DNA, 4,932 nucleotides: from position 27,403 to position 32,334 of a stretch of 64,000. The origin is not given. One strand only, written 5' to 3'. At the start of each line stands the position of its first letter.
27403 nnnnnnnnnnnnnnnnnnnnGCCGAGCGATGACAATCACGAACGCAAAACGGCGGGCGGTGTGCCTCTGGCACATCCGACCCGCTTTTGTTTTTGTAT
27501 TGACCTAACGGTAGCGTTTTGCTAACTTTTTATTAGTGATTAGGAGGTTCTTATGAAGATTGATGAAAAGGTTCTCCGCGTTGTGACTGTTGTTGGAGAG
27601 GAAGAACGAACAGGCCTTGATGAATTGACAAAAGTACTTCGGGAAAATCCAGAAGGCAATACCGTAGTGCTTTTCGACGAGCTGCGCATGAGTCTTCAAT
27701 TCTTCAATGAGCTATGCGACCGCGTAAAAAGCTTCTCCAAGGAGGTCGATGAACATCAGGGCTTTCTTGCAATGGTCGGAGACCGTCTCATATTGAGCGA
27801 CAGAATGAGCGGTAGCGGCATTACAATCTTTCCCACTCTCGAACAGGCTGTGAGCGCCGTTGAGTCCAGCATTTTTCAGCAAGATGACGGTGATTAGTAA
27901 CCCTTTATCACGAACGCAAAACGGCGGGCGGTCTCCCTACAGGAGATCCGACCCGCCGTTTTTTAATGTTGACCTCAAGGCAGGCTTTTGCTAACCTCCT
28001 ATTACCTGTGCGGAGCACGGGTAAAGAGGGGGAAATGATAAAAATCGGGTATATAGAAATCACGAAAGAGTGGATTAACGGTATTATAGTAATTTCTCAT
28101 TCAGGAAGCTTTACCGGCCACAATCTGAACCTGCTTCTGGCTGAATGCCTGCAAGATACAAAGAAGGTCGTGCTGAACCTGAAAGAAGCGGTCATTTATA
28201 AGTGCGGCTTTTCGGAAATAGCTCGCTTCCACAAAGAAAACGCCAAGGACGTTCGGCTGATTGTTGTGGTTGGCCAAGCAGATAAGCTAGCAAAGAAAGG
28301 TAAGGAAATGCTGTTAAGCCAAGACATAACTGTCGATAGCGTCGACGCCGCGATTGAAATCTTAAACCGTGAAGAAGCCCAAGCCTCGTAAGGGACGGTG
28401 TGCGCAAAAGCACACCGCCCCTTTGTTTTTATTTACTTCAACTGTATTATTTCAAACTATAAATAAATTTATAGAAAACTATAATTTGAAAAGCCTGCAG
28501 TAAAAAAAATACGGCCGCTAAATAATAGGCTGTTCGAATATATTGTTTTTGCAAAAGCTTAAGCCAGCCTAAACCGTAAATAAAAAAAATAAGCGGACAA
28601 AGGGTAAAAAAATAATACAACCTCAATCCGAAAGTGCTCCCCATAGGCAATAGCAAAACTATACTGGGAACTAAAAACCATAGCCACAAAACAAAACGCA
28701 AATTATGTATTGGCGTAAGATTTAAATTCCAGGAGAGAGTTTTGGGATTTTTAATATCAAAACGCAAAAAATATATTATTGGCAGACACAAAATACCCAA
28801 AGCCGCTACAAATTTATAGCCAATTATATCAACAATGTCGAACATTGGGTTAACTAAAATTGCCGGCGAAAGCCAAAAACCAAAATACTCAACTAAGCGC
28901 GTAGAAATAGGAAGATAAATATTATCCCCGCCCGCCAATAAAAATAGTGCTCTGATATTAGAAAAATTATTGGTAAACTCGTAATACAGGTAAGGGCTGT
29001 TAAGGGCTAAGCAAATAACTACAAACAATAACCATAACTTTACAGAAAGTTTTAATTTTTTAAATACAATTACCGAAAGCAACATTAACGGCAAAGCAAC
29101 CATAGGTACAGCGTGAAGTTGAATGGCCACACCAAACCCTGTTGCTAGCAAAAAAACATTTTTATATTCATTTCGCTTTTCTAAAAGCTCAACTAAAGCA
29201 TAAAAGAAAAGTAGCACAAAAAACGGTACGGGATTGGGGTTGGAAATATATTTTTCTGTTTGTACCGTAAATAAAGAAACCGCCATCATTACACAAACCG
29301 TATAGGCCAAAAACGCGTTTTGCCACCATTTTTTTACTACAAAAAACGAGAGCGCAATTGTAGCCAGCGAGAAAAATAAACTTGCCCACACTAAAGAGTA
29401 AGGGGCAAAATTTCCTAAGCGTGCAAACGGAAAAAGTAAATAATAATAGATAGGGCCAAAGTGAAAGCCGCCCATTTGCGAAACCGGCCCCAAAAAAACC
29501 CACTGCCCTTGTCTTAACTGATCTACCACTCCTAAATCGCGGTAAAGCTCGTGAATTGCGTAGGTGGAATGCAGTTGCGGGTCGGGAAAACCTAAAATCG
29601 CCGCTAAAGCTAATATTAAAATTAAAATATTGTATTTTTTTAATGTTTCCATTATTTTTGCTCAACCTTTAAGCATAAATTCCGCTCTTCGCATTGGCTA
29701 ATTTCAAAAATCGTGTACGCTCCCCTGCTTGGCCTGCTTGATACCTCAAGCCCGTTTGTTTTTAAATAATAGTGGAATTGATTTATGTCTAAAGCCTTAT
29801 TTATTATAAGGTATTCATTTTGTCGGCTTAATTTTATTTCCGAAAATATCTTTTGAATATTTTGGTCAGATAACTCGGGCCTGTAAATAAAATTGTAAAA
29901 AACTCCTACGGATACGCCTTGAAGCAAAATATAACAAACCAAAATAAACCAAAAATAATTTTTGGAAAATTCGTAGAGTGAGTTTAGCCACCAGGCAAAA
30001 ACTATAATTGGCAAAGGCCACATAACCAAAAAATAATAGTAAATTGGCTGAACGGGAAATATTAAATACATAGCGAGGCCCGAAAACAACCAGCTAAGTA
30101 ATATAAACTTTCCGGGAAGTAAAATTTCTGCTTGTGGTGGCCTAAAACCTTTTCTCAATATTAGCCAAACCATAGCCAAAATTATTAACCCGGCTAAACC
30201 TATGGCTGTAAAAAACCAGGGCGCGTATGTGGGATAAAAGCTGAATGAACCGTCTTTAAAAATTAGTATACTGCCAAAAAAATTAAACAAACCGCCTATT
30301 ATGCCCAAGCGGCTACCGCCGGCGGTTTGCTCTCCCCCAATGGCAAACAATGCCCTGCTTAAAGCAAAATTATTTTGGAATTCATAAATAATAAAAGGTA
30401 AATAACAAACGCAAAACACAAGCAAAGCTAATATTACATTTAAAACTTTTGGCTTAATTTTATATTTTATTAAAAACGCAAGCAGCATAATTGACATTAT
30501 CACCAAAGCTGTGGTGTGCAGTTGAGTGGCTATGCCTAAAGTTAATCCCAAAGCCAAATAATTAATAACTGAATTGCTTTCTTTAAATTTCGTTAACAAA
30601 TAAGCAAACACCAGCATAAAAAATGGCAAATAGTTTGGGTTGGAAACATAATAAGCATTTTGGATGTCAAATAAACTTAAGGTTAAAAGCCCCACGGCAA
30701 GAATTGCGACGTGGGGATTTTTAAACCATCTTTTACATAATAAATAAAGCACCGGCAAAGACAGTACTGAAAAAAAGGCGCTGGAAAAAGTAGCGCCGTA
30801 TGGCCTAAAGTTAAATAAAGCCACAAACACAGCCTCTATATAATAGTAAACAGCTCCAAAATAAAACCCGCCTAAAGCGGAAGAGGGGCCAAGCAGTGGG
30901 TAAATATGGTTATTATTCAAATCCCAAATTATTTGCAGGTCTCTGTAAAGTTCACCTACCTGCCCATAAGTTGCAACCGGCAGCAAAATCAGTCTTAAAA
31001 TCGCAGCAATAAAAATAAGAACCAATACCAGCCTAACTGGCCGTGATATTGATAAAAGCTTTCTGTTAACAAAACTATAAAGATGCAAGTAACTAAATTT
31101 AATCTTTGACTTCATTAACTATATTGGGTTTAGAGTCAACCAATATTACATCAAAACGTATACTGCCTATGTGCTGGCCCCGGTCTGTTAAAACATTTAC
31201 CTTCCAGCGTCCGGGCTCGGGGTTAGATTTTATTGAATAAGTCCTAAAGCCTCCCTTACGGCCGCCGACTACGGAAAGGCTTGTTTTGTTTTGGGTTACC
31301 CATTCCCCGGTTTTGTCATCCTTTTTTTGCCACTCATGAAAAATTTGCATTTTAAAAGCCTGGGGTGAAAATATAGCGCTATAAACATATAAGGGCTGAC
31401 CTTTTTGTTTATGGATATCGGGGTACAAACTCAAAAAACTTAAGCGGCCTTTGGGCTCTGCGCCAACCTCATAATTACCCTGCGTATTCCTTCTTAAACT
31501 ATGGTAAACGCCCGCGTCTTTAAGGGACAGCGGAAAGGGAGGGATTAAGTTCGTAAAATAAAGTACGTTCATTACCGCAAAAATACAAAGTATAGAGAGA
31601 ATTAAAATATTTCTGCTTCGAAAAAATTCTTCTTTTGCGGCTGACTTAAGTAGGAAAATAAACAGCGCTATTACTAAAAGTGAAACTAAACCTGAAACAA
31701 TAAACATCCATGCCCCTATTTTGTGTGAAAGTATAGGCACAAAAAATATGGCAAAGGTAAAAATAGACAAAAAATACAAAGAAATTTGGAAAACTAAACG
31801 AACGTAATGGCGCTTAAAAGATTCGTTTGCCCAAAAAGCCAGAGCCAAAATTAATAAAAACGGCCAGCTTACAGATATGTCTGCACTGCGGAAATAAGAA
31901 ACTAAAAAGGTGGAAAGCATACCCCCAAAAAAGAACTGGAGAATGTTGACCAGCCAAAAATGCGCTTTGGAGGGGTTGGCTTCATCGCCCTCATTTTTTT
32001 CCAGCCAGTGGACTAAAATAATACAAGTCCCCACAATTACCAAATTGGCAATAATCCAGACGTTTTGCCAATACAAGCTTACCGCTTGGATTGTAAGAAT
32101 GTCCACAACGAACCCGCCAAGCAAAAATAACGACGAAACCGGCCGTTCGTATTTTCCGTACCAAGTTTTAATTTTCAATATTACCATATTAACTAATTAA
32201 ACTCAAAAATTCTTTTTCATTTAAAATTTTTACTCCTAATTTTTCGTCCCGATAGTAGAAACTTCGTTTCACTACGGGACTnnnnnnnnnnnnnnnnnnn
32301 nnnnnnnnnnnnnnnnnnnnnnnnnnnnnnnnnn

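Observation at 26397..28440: Tandem array of four STAS (anti-sigma-antagonist-like) genes, each with its own conserved promoter and covarying terminator, and no visible partner kinase or sigma factor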

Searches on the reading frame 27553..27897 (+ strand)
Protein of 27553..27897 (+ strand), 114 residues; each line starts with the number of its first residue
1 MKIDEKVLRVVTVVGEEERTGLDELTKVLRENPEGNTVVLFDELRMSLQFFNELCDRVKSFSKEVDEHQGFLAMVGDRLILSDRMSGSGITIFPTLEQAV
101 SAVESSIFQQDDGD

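Call 3: search_protein_families(library=pfam, proteins=[window:27553-27894:+], max_evalue=10)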
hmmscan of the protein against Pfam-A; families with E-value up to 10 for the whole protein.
window:27553-27894:+ (114 aa): 2 families
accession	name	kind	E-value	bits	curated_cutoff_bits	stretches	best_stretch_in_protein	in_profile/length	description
PF06794.17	UPF0270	-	0.13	12.8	25.6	1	3-50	17-64/69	Uncharacterised protein family (UPF0270)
PF21931.2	ABM-like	-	0.16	12.9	27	1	38-75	2-39/89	ABM-like domain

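Call 19: search_solved_structures(query=window:27553-27894:+, max_evalue=10)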
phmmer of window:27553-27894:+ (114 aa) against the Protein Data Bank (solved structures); distinct sequences matched with E-value up to 10: 14.
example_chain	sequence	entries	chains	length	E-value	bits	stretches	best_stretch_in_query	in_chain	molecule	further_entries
6spc_o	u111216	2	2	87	0.79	13.2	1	34-95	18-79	30S ribosomal protein S15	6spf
7unr_o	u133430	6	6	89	0.81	13.2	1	34-95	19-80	30S ribosomal protein S15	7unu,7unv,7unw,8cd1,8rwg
6spe_o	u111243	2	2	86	0.81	13.2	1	34-95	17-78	30S ribosomal protein S15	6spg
1dk1_A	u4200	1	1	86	0.93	13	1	45-81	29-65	30S RIBOSOMAL PROTEIN S15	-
5wnq_O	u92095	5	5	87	0.95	13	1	45-81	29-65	30S ribosomal protein S15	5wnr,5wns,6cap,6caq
10px_1o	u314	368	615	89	0.95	13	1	45-81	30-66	30S ribosomal protein S15 | PROTEIN (S15 RIBOSOMAL PROTEIN) | Ribosomal protein S15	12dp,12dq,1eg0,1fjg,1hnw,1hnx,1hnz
1f7y_A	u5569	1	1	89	0.95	13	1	45-81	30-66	30S RIBOSOMAL PROTEIN S15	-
1ab3_A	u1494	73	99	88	0.97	12.9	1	45-81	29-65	RIBOSOMAL RNA BINDING PROTEIN S15 | 30S RIBOSOMAL PROTEIN S15 | RIBOSOMAL PROTEIN S15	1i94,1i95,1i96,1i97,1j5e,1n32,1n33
1kuq_A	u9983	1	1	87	0.98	12.9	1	45-81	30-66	30S RIBOSOMAL PROTEIN S15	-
1fka_O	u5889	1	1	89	0.98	12.9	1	45-80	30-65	30S RIBOSOMAL PROTEIN S15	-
1g1x_B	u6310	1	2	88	1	12.9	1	45-80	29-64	30S RIBOSOMAL PROTEIN S15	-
8x6q_A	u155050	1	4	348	1.5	12.3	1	33-85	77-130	HPPD Inhibitor Sensitive 1-like 1 protein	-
8x7d_A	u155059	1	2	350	1.5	12.3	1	33-85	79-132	HPPD Inhibitor Sensitive 1-like 1 protein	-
2wiu_B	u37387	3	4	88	1.5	12.3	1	28-69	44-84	HTH-TYPE TRANSCRIPTIONAL REGULATOR HIPB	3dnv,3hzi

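Call 23: find_homologous_proteins(query=window:27553-27894:+, max_evalue=0.1)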
Query window:27553-27894:+ (114 aa): 1 proteins with E <= 0.1 among 36 candidates.
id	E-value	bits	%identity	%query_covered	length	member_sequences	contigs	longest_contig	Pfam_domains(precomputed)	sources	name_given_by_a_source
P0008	4.6e-65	234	99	100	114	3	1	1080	-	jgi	-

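Call 49: predict_structure(protein=window:27553-27894:+)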
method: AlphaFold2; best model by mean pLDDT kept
length: 114 residues; sequences in the alignment: 1
mean_pLDDT: 56.2   pTM: 0.45
mean pLDDT of the five models: 56.2, 52.5, 44.9, 43.1, 42.8
residues with pLDDT >= 90: 0; 70-90: 5; 50-70: 83; < 50: 26
segments of 3 or more residues with pLDDT < 50: 1-10, 65-68, 85-88, 106-110
pLDDT, mean of each block of 10 residues (from residue 1): 39 58 70 57 58 68 52 60 52 58 51 48
secondary structure, 60 per line:
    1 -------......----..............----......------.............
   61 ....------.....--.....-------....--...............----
elements in order: E8-13 H18-31 E36-41 H48-64 E71-75 E78-82 E90-93 H96-110

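Call 55: search_protein_families(library=padloc, proteins=[window:27553-27894:+], max_evalue=1)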
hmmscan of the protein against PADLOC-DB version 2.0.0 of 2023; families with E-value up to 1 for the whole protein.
window:27553-27894:+ (114 aa): 0 families

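Call 56: search_protein_families(library=phrogs, proteins=[window:27553-27894:+], max_evalue=1)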
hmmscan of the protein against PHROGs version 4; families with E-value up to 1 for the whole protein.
window:27553-27894:+ (114 aa): 0 families

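Call 57: search_protein_families(library=ncbifam, proteins=[window:27553-27894:+], max_evalue=1)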
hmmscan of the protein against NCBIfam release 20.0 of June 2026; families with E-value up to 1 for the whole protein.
window:27553-27894:+ (114 aa): 4 families
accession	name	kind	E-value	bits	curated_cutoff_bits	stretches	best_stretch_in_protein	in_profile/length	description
NF003438.0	PRK04966.1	equivalog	0.011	15.7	86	1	3-49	17-63/72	YheU family protein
TIGR01950.1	SoxR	equivalog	0.045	13.5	116.9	1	4-67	40-105/142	redox-sensitive transcriptional activator SoxR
NF033203.1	entero_EhxA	exception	0.14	10.3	2000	1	25-89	147-211/997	enterohemolysin EhxA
NF011202.0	PRK14608.1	equivalog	0.22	10.8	204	1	52-102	223-271/294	4-(cytidine 5'-diphospho)-2-C-methyl-D-erythritol kinase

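Call 61: find_encoding_contigs(protein=P0008, flank=10000, max_places=10)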
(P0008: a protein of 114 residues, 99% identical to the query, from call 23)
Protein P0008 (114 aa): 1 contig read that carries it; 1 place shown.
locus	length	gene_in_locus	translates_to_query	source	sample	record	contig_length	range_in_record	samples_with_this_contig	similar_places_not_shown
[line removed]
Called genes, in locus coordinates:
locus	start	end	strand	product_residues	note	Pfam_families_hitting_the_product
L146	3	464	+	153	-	?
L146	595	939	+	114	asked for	-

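Call 62: find_encoding_contigs(protein=window:27553-27897:+, flank=3000, max_places=10)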
Protein window:27553-27897:+ (114 aa): 22 contigs read that carry it; 8 places shown.
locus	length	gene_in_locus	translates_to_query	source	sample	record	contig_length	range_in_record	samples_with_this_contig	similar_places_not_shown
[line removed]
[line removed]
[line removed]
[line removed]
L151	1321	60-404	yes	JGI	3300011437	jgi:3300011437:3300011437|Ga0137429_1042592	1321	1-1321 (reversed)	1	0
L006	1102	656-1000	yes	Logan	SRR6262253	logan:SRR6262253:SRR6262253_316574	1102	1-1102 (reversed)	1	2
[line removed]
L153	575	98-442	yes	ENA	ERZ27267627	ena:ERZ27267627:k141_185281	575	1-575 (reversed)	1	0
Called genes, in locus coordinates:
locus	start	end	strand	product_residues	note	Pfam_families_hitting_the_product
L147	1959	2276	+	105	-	-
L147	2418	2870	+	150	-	PF01740:STAS (faint)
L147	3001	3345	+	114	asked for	-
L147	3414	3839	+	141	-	-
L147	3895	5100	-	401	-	-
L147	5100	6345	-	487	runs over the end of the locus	PF02366:PMT (weak), PF13231:PMT_2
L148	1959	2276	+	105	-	-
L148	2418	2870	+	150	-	PF01740:STAS (faint)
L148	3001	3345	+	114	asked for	-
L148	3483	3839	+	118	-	-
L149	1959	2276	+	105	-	-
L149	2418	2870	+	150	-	PF01740:STAS (faint)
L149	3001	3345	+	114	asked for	-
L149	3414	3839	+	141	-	-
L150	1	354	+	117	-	?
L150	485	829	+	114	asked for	-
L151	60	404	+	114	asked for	-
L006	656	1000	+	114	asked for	-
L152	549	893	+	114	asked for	-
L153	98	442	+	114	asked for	-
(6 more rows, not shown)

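Call 78: fold_search(model_id=the predicted structure, library=pdb)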
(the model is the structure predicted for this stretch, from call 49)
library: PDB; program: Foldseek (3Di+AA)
matches with E <= 10: 1002; with E <= 0.001: 0
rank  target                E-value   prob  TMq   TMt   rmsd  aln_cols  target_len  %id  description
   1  8rvu_a                5.8e-02  0.23  0.27  0.10  10.8       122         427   14  CryoEM structure of the Elp-Hdr complex of Methanothermobacter marburgensis state 2 (composite structure) (released 2025-05-14)
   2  8rwn_A                7.6e-02  0.20  0.26  0.09  10.5       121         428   14  CryoEM structure of the Hdr(ABC)2 subunits of the Elp-Hdr complex of Methanothermobacter marburgensis (released 2025-05-14)
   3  4ahp_A                1.3e-01  0.35  0.30  0.16   5.4        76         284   14  Crystal Structure of Wild Type N-acetylneuraminic acid lyase from Staphylococcus aureus (released 2013-01-23)
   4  2el9_B                1.4e-01  0.23  0.29  0.13   8.6       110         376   11  Crystal structure of E.coli Histidyl-tRNA synthetase complexed with a histidyl-adenylate analogue (released 2008-03-18)
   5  5ygq_B                1.4e-01  0.14  0.22  0.11  10.1        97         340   13  Crystal Structure of Ferredoxin NADP+ Oxidoreductase from Rhodopseudomonas palustris (released 2018-09-26)
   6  4bwl_A                1.8e-01  0.28  0.31  0.17   9.3       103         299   14  Structure of the Y137A mutant of E. coli N-acetylneuraminic acid lyase in complex with pyruvate, N-acetyl-D-mannosamin (released 2014-02-19)
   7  9heu_D                1.9e-01  0.66  0.39  0.14   5.2        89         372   11  Co-chaperone Bag1-bound human 26S proteasome in SBAG1 state (released 2025-12-31)
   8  8tsw_A                1.9e-01  0.20  0.28  0.18  10.6        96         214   14  S. thermodepolymerans KpsMT-KpsE Apo 1 (released 2024-04-17)
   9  7bke_A                2.1e-01  0.16  0.27  0.09  10.4       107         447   11  Formate dehydrogenase - heterodisulfide reductase - formylmethanofuran dehydrogenase complex from Methanospirillum hun (released 2021-09-29)
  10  8szn_H                2.2e-01  0.54  0.37  0.26   3.9        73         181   14  Crystal structure of Neisseria meningitidis ClpP protease in complex with phosphine oxide compound ACP6-12 (released 2024-09-18)
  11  8szn_L                2.2e-01  0.47  0.36  0.25   4.1        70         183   16  Crystal structure of Neisseria meningitidis ClpP protease in complex with phosphine oxide compound ACP6-12 (released 2024-09-18)
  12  8rav_B                2.2e-01  0.14  0.28  0.06   9.9       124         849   13  The crystal structure of DNA-bound human MutSbeta (MSH2/MSH3) in the canonical mismatch bound conformation with ADP bo (released 2025-06-11)
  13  2g3w_A                2.2e-01  0.12  0.25  0.18  14.2       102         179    5  The Crystal Structure of YaeQ Protein from Xanthomonas axonopodis pv. citri (released 2007-02-27)
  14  5trc_A                2.4e-01  0.57  0.40  0.14   4.6        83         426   12  Crystal structure of phosphorylated AC3-AC5 domains of yeast acetyl-CoA carboxylase (released 2016-12-07)
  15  5cs4_A                2.4e-01  0.23  0.32  0.12   5.7        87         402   13  Crystal structure of domains AC3-AC5 of yeast acetyl-CoA carboxylase (released 2015-10-28)
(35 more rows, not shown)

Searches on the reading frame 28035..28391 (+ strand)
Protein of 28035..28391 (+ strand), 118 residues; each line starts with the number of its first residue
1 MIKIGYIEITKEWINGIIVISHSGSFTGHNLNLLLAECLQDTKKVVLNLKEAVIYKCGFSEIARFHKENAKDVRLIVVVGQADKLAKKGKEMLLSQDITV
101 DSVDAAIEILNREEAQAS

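Call 3: search_protein_families(library=pfam, proteins=[window:28035-28388:+], max_evalue=10)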
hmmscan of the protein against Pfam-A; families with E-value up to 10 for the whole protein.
window:28035-28388:+ (118 aa): 1 family
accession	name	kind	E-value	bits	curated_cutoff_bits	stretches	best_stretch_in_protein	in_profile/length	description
PF00483.29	NTP_transferase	-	0.13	12.3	21.2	1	35-83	93-140/245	Nucleotidyl transferase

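Call 20: search_solved_structures(query=window:28035-28388:+, max_evalue=10)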
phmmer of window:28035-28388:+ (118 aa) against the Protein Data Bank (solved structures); distinct sequences matched with E-value up to 10: 1.
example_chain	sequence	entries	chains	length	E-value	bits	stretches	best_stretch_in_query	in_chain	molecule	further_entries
1wy6_A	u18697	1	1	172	0.59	13.6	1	48-110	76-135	hypothetical protein ST1625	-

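Call 32: search_protein_representatives(protein=window:28035-28388:+)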
Query: 118 residues. Proteins with E-value up to 0.001 (for the whole library): 1; up to 1e-10: 1; up to 1e-30: 1. The best 1 are listed.
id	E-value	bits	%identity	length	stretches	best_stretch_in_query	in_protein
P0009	8.2e-69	244.7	100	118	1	1-118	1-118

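Call 55: search_protein_families(library=padloc, proteins=[window:28035-28388:+], max_evalue=1)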
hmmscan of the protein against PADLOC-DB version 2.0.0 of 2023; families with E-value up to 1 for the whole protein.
window:28035-28388:+ (118 aa): 0 families

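Call 56: search_protein_families(library=phrogs, proteins=[window:28035-28388:+], max_evalue=1)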
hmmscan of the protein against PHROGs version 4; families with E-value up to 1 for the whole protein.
window:28035-28388:+ (118 aa): 4 families
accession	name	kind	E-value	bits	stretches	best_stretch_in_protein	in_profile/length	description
phrog_31839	-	unknown function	0.025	14.3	1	24-113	169-254/421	-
phrog_16174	-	unknown function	0.043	14.7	1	6-90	31-116/125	-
phrog_2695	-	unknown function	0.064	13.2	1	35-112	310-388/531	-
phrog_11409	-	unknown function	0.29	12.7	1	64-98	50-83/130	-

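Call 57: search_protein_families(library=ncbifam, proteins=[window:28035-28388:+], max_evalue=1)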
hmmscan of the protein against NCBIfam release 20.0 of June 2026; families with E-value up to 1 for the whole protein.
window:28035-28388:+ (118 aa): 1 family
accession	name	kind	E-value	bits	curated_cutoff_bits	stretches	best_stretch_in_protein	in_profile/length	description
NF008883.0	PRK11915.1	equivalog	0.054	12.1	698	1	43-100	453-512/621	lysophospholipid acyltransferase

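Call 63: find_encoding_contigs(protein=window:28035-28391:+, flank=3000, max_places=10)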
Protein window:28035-28391:+ (118 aa): 10 contigs read that carry it; 3 places shown.
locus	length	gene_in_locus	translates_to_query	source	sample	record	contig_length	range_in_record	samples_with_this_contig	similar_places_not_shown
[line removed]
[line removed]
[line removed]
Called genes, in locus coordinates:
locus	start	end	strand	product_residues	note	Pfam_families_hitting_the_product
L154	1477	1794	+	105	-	-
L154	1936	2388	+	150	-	PF01740:STAS (faint)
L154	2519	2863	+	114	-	-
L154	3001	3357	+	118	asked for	-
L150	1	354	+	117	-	?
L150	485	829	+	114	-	-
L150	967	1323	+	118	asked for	-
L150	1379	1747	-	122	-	?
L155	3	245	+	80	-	?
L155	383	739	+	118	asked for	-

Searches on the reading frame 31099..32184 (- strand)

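Call 46: search_protein_families(library=pfam, proteins=[window:31099-32184:-], max_evalue=0.001)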
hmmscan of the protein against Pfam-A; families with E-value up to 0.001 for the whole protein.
window:31099-32184:- (361 aa): 1 family
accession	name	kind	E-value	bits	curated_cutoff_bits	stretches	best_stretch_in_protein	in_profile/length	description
PF11141.13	DUF2914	-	4.3e-14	52.4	23.6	1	279-346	2-62/62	Protein of unknown function (DUF2914)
